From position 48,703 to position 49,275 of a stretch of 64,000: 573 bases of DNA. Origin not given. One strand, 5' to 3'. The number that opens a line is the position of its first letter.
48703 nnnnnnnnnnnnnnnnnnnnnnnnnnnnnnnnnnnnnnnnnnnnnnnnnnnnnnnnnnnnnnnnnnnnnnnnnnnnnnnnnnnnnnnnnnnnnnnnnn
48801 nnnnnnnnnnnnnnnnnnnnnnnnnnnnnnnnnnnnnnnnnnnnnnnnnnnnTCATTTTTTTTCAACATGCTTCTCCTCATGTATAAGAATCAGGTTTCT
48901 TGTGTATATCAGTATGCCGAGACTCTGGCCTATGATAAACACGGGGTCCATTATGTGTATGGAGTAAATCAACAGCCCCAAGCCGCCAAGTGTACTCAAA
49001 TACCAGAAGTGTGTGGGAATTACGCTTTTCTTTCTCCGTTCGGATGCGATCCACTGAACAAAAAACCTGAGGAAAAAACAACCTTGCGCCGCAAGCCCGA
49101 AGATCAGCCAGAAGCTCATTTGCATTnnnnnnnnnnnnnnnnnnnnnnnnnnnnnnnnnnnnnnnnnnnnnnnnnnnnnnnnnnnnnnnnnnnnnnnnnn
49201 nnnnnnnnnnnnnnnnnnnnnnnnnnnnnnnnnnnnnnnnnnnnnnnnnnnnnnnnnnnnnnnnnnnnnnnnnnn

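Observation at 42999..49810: Dedicated GT2 - LAB_N - GT-C glycosylation operon directly upstream of a giant LamG/Ig-domain surface protein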

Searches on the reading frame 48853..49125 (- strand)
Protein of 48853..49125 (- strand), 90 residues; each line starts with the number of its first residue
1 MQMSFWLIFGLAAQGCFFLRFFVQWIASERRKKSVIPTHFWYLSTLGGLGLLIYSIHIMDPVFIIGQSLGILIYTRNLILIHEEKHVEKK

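Call 7: search_protein_families(library=pfam, proteins=[window:48853-49125:-], max_evalue=1)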
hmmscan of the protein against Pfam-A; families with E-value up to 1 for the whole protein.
window:48853-49125:- (90 aa): 2 families
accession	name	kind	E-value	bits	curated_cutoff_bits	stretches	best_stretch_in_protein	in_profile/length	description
PF07578.16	LAB_N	-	1.3e-29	102.5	26.7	1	10-78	2-70/71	Lipid A Biosynthesis N-terminal domain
PF03083.21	MtN3_slv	-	0.023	15.2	23.7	1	30-80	28-78/87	Sugar efflux transporter for intercellular exchange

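Call 8: search_protein_families(library=ncbifam, proteins=[window:48853-49125:-], max_evalue=1)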
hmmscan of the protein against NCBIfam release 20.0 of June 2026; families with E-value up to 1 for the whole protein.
window:48853-49125:- (90 aa): 2 families
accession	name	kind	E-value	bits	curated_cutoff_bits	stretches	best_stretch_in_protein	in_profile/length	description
NF002173.0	PRK01021.1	equivalog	2.8e-12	46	1033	1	5-86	139-220/610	lipid-A-disaccharide synthase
NF009135.0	PRK12488.1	subfamily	0.059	11.9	850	1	3-86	266-349/549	cation/acetate symporter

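Call 49: find_homologous_proteins(query=window:48853-49125:-, max_evalue=0.001)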
Query window:48853-49125:- (90 aa): 308 proteins with E <= 0.001 among 310 candidates; the best 120 are listed.
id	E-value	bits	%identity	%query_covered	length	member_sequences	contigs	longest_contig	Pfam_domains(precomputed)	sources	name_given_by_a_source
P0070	5.5e-51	189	97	98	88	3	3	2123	PF07578.17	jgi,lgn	-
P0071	1.8e-47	177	92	98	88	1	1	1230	PF07578.17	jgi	jgi:lipid-A-disaccharide synthase-like uncharacterized protein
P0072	2.4e-41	158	80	99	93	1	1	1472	PF07578.17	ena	-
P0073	3.2e-41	157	79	100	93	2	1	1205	PF07578.17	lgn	-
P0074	3.9e-41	157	81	100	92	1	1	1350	PF07578.17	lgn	-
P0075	6.3e-41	157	78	100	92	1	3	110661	PF07578.17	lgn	-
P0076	2.9e-40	154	75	99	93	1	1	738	PF07578.17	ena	-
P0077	1.6e-39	152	73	99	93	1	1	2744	PF07578.17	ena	-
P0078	1.9e-39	152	77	100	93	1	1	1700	PF07578.17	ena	-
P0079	1.2e-38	149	75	97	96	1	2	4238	PF07578.17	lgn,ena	-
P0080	1.6e-38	149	73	98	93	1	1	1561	PF07578.17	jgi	jgi:lipid-A-disaccharide synthase-like uncharacterized protein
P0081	1.8e-38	149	78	94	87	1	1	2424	PF07578.17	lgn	-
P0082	5.3e-38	147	72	100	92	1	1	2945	PF07578.17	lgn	-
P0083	7.5e-38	147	73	99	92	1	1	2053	PF07578.17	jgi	jgi:lipid-A-disaccharide synthase-like uncharacterized protein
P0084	9.4e-38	146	72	98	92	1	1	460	PF07578.17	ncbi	-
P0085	1.4e-37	146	77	91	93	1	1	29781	PF07578.17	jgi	-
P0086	1.5e-37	146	72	99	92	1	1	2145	PF07578.17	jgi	jgi:lipid-A-disaccharide synthase-like uncharacterized protein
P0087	1.7e-37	145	74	94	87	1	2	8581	PF07578.17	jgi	jgi:lipid-A-disaccharide synthase-like uncharacterized protein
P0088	4.7e-37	144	70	98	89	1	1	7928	PF07578.17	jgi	jgi:lipid-A-disaccharide synthase-like uncharacterized protein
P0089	3.9e-36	141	71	93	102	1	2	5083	PF07578.17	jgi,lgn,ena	-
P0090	7.7e-36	140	70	100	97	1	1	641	PF07578.17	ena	-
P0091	4.6e-35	138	70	100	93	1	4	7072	PF07578.17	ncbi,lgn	-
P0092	1.6e-34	136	69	100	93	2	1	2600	PF07578.17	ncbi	-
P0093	2.0e-34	136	73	94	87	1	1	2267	PF07578.17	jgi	jgi:lipid-A-disaccharide synthase-like uncharacterized protein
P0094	9.5e-34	134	72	98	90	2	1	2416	PF07578.17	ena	-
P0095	7.4e-32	127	70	90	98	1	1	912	PF07578.17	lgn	-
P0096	1.9e-31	126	66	94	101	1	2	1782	PF07578.17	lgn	-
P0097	5.3e-31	125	68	94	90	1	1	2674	PF07578.17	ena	-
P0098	1.3e-30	124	68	93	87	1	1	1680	PF07578.17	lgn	-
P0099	1.3e-30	123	69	90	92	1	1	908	PF07578.17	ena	-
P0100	2.1e-30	123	64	93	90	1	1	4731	PF07578.17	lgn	-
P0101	4.2e-30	122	69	93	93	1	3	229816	PF07578.17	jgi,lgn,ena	-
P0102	4.7e-30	122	65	97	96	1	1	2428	PF07578.17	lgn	-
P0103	1.3e-29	120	67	93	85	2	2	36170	PF07578.17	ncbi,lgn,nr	ncbi:MAG: lipid-A-disaccharide synthase N-terminal domain-containing protein [Candidatus Omnitrophic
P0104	1.6e-29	120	68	89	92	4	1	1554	PF07578.17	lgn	-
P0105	1.8e-29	120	64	94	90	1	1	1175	PF07578.17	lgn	-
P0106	1.9e-29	120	63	100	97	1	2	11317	PF07578.17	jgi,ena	jgi:lipid-A-disaccharide synthase-like uncharacterized protein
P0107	2.5e-29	119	67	94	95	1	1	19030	PF07578.17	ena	-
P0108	6.9e-29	118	66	94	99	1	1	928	PF07578.17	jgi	jgi:lipid-A-disaccharide synthase-like uncharacterized protein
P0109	7.4e-29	118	63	93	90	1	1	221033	PF07578.17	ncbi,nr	ncbi:MAG: lipid-A-disaccharide synthase N-terminal domain-containing protein [Candidatus Omnitrophic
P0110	1.4e-28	117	67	94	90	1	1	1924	PF07578.17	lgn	-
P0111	1.9e-28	117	61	94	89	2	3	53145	PF07578.17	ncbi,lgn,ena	-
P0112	2.1e-28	116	62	93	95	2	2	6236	PF07578.17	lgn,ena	-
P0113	3.3e-28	116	68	90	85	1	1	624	PF07578.17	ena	-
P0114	6.3e-28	115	61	97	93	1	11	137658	PF07578.17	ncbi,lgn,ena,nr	ncbi:MAG: lipid-A-disaccharide synthase N-terminal domain-containing protein [Rhizobiales bacterium]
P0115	7.7e-28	115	68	90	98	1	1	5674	PF07578.17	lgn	-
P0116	8.8e-28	114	60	96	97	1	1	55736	PF07578.17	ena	-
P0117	9.9e-28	114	62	96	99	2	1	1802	PF07578.17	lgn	-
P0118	1.7e-27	114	63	93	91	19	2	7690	PF07578.17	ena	-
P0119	1.8e-27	113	61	94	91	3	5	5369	PF07578.17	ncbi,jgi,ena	-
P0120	2.2e-27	113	61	92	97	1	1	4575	PF07578.17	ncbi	ncbi:MAG: lipid-A-disaccharide synthase N-terminal domain-containing protein [Candidatus Omnitrophot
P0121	2.4e-27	113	64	90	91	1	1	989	PF07578.17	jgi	-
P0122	2.5e-27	113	62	94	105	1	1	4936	PF07578.17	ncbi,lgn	-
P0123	2.8e-27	113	65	90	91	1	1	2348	PF07578.17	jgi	-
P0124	2.8e-27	113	68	90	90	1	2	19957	PF07578.17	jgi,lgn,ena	-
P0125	2.9e-27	113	61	93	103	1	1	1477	PF07578.17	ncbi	-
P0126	3.0e-27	113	68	90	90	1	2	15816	PF07578.17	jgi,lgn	-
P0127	3.2e-27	113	68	90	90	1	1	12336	PF07578.17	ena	-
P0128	4.6e-27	112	63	98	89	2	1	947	PF07578.17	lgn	-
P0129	5.7e-27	112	64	93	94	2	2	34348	PF07578.17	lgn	-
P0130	6.2e-27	112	64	89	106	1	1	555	PF07578.17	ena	-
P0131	7.3e-27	111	54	100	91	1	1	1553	PF07578.17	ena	-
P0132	7.5e-27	111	62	96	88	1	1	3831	PF07578.17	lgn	-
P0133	9.2e-27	111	63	91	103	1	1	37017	PF07578.17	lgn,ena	-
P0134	9.3e-27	111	63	92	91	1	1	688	PF07578.17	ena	-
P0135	9.7e-27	111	65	92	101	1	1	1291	PF07578.17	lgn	-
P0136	1.2e-26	111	60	97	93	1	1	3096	PF07578.17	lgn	-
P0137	1.2e-26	111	67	90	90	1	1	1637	PF07578.17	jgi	jgi:lipid-A-disaccharide synthase-like uncharacterized protein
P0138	1.2e-26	111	64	93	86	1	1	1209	PF07578.17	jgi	jgi:lipid-A-disaccharide synthase-like uncharacterized protein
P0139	1.3e-26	111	67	90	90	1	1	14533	PF07578.17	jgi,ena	-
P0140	1.3e-26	111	66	89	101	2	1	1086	PF07578.17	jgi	jgi:lipid-A-disaccharide synthase-like uncharacterized protein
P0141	1.5e-26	111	65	90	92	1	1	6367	PF07578.17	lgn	-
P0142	1.5e-26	110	65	89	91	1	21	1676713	PF07578.17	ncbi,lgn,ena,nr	ncbi:MAG: lipid-A-disaccharide synthase N-terminal domain-containing protein [Alphaproteobacteria ba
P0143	1.7e-26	110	60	94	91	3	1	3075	PF07578.17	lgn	-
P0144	1.8e-26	110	65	89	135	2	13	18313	PF07578.17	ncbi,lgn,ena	-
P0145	1.8e-26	110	56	99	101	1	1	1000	PF07578.17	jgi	jgi:lipid-A-disaccharide synthase-like uncharacterized protein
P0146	1.8e-26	110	69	86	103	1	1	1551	PF07578.17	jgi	jgi:lipid-A-disaccharide synthase-like uncharacterized protein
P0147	1.9e-26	110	65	89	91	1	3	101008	PF07578.17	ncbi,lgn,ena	-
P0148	2.4e-26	110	61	89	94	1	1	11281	PF07578.17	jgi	-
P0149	2.5e-26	110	57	99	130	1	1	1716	PF07578.17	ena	-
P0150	2.8e-26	110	60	94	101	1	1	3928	PF07578.17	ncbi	-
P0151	3.2e-26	109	67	88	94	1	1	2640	PF07578.17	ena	-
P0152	3.3e-26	109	64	93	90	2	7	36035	PF07578.17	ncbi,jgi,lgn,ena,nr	ncbi:MAG: lipid-A-disaccharide synthase N-terminal domain-containing protein [Deltaproteobacteria ba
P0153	3.4e-26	109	64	94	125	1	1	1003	PF07578.17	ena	-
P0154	4.0e-26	109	61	92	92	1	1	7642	PF07578.17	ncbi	-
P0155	4.2e-26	109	63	98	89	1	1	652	PF07578.17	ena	-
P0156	4.6e-26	109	65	91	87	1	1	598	PF07578.17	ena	-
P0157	4.7e-26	109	61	93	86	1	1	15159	PF07578.17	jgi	-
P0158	5.1e-26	109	64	96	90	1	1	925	PF07578.17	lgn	-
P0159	5.7e-26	109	61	97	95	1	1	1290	PF07578.17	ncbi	-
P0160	6.4e-26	108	65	91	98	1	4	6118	PF07578.17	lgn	-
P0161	6.5e-26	108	53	100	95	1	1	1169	PF07578.17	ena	-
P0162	6.6e-26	108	65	90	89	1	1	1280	PF07578.17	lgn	-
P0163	7.1e-26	108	64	89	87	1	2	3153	PF07578.17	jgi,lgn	-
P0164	7.2e-26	108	63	92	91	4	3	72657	PF07578.17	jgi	jgi:lipid-A-disaccharide synthase-like uncharacterized protein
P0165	8.4e-26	108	61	93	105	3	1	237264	PF07578.17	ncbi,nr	ncbi:MAG TPA: lipid-A-disaccharide synthase N-terminal domain-containing protein [Candidatus Limnocy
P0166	8.5e-26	108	60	93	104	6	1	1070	PF07578.17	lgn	-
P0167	1.4e-25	107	61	94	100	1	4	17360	PF07578.17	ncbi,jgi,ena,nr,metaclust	ncbi:MAG: lipid A biosynthesis protein [Candidatus Riflebacteria bacterium GWC2_50_8]|nr:MAG: lipid 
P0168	1.8e-25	107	65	91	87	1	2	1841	PF07578.17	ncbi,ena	-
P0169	2.0e-25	107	64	89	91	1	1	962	PF07578.17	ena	-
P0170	2.1e-25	107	65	88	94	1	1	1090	PF07578.17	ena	-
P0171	2.3e-25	107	60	96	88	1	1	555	PF07578.17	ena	-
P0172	2.6e-25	107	62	94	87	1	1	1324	PF07578.17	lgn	-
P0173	2.7e-25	106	59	94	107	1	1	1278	PF07578.17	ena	-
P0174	2.8e-25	106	60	94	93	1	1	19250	PF07578.17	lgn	-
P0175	3.3e-25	106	59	97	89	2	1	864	PF07578.17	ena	-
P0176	3.5e-25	106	62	93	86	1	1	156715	PF07578.17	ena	-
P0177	3.6e-25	106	60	91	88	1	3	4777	PF07578.17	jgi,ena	-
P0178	3.9e-25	106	62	94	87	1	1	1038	PF07578.17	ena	-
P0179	4.0e-25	106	61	91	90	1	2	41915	PF07578.17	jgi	jgi:lipid-A-disaccharide synthase-like uncharacterized protein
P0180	4.1e-25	106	55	97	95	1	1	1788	PF07578.17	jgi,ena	-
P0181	4.2e-25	106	62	94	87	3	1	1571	PF07578.17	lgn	-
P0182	4.5e-25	106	62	94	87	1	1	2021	PF07578.17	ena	-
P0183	5.1e-25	106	60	96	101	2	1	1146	PF07578.17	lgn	-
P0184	5.1e-25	106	59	92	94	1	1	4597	PF07578.17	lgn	-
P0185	5.4e-25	106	60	93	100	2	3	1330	PF07578.17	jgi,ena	-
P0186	5.9e-25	105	58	89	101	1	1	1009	PF07578.17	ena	-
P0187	6.1e-25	105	58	90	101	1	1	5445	PF07578.17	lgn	-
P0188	7.0e-25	105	62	94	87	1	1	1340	PF07578.17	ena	-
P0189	7.4e-25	105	61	98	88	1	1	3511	PF07578.17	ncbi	-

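Call 50: find_encoding_contigs(protein=P0114, flank=5000, max_places=3)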
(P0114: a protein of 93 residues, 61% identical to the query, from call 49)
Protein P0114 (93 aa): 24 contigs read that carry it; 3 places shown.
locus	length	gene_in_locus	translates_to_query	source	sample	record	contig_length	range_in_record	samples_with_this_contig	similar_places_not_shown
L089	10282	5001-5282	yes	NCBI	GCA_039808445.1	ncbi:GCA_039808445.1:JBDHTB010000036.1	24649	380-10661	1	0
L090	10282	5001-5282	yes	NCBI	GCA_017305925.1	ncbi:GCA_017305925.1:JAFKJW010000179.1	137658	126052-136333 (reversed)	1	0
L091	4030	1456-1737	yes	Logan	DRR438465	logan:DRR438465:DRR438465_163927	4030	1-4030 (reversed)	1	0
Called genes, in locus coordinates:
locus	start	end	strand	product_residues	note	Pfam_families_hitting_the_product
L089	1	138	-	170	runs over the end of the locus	PF06319:MmcB-like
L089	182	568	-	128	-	PF00376:MerR, PF13411:MerR_1, PF09278:MerR-DNA-bind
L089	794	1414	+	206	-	PF03734:YkuD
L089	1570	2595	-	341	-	PF01261:AP_endonuc_2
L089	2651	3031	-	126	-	PF01042:Ribonuc_L-PSP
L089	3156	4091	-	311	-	PF05853:BKACE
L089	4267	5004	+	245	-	PF00535:Glycos_transf_2, PF13641:Glyco_tranf_2_3 (weak)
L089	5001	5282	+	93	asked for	PF07578:LAB_N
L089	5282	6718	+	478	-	PF13231:PMT_2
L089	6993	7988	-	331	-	-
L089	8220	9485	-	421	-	PF02653:BPD_transp_2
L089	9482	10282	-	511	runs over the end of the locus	PF00005:ABC_tran, PF13304:AAA_21 (faint), PF00005:ABC_tran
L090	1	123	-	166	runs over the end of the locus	PF06319:MmcB-like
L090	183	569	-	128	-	PF00376:MerR, PF13411:MerR_1, PF09278:MerR-DNA-bind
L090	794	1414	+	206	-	PF03734:YkuD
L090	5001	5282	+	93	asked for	PF07578:LAB_N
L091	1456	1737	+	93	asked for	PF07578:LAB_N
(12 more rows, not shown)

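Call 51: find_encoding_contigs(protein=P0109, flank=5000, max_places=2)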
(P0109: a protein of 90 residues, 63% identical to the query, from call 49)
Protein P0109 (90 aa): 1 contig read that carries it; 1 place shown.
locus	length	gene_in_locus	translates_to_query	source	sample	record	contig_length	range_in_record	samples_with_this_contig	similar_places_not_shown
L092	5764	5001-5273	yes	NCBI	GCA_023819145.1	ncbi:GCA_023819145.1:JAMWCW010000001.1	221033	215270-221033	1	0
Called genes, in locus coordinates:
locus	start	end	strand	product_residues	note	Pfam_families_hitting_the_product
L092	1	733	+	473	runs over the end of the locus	PF13372:Alginate_exp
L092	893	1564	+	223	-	PF01797:Y1_Tnp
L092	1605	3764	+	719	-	PF03065:Glyco_hydro_57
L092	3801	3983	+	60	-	-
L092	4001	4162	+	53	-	-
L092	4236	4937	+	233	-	PF00535:Glycos_transf_2, PF10111:Glyco_tranf_2_2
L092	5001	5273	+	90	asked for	PF07578:LAB_N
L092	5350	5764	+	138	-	PF02366:PMT, PF13231:PMT_2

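Call 52: find_encoding_contigs(protein=P0142, flank=5000, max_places=3)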
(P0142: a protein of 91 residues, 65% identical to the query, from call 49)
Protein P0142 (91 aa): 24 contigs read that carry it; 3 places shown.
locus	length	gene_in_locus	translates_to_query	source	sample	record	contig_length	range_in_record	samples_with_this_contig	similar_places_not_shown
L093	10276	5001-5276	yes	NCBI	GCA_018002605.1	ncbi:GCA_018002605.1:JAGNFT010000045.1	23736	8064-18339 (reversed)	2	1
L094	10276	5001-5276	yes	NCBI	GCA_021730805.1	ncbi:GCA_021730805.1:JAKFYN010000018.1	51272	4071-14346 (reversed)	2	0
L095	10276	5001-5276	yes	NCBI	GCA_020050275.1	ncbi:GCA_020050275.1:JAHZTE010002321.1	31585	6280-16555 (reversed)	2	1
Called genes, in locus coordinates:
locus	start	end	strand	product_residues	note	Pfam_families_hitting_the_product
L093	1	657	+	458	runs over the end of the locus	PF18914:DUF5666 (faint)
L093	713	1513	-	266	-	-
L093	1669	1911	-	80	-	-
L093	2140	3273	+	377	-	PF18914:DUF5666 (faint)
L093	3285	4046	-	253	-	-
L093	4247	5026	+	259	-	PF00535:Glycos_transf_2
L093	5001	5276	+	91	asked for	PF07578:LAB_N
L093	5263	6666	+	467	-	PF13231:PMT_2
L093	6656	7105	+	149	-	PF01292:Ni_hydr_CYTB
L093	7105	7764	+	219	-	PF00072:Response_reg, PF00486:Trans_reg_C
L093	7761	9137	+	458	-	PF08521:2CSK_N, PF26769:HAMP_PhoQ (weak), PF00512:HisKA, PF02518:HATPase_c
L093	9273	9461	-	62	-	-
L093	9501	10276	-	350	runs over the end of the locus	-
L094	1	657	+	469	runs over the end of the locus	PF18914:DUF5666 (faint)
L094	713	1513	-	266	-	-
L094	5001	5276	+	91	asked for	PF07578:LAB_N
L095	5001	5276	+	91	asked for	PF07578:LAB_N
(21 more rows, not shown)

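Call 87: predict_structure(alignment_id=A3)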
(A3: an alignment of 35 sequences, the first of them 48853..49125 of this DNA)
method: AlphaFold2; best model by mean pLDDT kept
length: 90 residues; sequences in the alignment: 35
mean_pLDDT: 95.6   pTM: 0.80
mean pLDDT of the five models: 95.6, 93.1, 92.9, 92.2, 91.8
residues with pLDDT >= 90: 83; 70-90: 5; 50-70: 2; < 50: 0
segments of 3 or more residues with pLDDT < 50: none
pLDDT, mean of each block of 10 residues (from residue 1): 87 98 98 97 98 98 98 98 89
secondary structure, 60 per line:
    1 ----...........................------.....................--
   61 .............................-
elements in order: H5-31 H38-58 H61-89

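Call 89: fold_search(model_id=the predicted structure, library=pdb)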
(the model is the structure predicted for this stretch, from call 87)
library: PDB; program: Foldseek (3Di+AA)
matches with E <= 10: 67; with E <= 0.001: 0
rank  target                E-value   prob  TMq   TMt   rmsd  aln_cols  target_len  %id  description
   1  4x5n_B                9.3e-01  0.72  0.51  0.50   8.3        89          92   17  Crystal structure of SemiSWEET in the inward-open and outward-open conformations (released 2015-01-21)
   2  2w2u_A                1.1e+00  0.69  0.46  0.53   4.6        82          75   11  STRUCTURAL INSIGHT INTO THE INTERACTION BETWEEN ARCHAEAL ESCRT-III AND AAA-ATPASE (released 2009-07-14)
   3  5ctg_C                1.4e+00  0.69  0.53  0.23   6.5        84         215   12  The 3.1 A resolution structure of a eukaryotic SWEET transporter (released 2015-10-28)
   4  5cth_A                1.9e+00  0.57  0.50  0.22   6.3        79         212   13  The 3.7 A resolution structure of a eukaryotic SWEET transporter (released 2015-10-28)
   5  5ctg_B                2.2e+00  0.69  0.54  0.23   7.7        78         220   15  The 3.1 A resolution structure of a eukaryotic SWEET transporter (released 2015-10-28)
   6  8e0n_D                2.7e+00  0.54  0.52  0.30   4.7        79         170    8  Homotrimeric variant of tcTRP9, BGL18 (released 2023-04-12)
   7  5xpd                  2.9e+00  0.41  0.48  0.17   6.5        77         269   16  Sugar transporter of AtSWEET13 in inward-facing state with a substrate analog (released 2017-09-13)
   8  5cth_C                3.1e+00  0.57  0.54  0.23   7.8        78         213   15  The 3.7 A resolution structure of a eukaryotic SWEET transporter (released 2015-10-28)
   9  4qnc_B                3.1e+00  0.44  0.48  0.52   6.5        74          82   22  Crystal structure of a SemiSWEET in an occluded state (released 2014-09-10)
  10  9dm3_MODEL_1_A        3.1e+00  0.23  0.43  0.34   6.0        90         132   10  De novo design of proteins that bind naphthalenediimides, powerful photooxidants with tunable photophysical pr (released 2025-03-05)
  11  7d3u_G                3.1e+00  0.21  0.40  0.34   6.3        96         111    9  Structure of Mrp complex from Dietzia sp. DQ12-45-1b (released 2020-12-09)
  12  2w2u_B                3.3e+00  0.35  0.47  0.53   4.6        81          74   10  STRUCTURAL INSIGHT INTO THE INTERACTION BETWEEN ARCHAEAL ESCRT-III AND AAA-ATPASE (released 2009-07-14)
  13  6xr2_D                3.7e+00  0.63  0.62  0.36   3.8        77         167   13  Computationally designed right-handed alpha/alpha homotrimeric toroid with 3 repeats per subunit (released 2021-07-14)
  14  2v6y_A                4.1e+00  0.30  0.48  0.54   4.4        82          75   11  Structure of the MIT domain from a S. solfataricus Vps4-like ATPase (released 2007-10-16)
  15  7eeb_M                4.1e+00  0.20  0.43  0.37   5.3        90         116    9  Structure of the CatSpermasome (released 2021-07-28)
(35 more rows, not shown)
